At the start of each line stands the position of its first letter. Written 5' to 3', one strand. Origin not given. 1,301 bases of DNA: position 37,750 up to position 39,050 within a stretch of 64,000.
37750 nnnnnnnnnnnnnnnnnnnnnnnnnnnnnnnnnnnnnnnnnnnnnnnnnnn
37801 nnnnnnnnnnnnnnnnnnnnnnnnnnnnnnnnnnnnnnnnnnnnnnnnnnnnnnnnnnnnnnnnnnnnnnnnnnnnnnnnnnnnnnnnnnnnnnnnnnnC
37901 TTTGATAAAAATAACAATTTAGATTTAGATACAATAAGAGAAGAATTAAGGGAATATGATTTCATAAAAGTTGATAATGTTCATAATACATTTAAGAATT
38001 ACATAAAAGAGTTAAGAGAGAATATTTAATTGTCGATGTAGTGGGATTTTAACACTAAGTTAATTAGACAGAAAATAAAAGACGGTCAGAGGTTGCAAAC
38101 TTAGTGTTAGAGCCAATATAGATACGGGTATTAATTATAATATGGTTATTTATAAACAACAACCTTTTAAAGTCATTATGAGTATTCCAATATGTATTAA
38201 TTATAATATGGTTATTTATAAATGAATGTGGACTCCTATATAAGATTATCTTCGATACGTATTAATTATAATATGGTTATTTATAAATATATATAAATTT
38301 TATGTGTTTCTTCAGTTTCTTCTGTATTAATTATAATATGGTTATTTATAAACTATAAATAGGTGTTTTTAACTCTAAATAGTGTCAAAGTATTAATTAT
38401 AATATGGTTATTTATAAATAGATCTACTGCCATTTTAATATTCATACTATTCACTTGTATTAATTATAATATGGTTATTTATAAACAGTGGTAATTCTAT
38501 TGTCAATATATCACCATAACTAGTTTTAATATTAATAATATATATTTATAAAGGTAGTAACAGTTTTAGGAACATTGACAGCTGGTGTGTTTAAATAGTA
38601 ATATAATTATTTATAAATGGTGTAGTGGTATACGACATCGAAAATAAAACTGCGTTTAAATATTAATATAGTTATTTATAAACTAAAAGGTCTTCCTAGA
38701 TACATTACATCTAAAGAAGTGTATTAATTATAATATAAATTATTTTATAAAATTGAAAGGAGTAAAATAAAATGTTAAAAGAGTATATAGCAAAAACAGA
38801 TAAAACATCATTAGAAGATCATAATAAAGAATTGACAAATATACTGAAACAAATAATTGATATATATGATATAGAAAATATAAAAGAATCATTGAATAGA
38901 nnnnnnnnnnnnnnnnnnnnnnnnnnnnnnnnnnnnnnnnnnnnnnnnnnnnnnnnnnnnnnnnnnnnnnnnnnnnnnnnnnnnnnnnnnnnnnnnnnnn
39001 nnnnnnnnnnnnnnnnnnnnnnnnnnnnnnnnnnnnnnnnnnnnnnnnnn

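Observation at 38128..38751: Mosaic CRISPR array: two repeat families plus a terminal repeat fused to the cas3 ribosome-binding region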

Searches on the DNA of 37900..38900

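Call 73: search_rna_families(source=window, start=37900, end=38900, threshold=evalue, max_evalue=1)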
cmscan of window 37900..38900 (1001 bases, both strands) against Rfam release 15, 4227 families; matches with E-value up to 1: 1.
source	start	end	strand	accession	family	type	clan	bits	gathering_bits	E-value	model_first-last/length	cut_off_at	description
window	38555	38630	+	RF03149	RAGATH-12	Gene; sRNA;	-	17.9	75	0.82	1-78/78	no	RAGATH-12 RNA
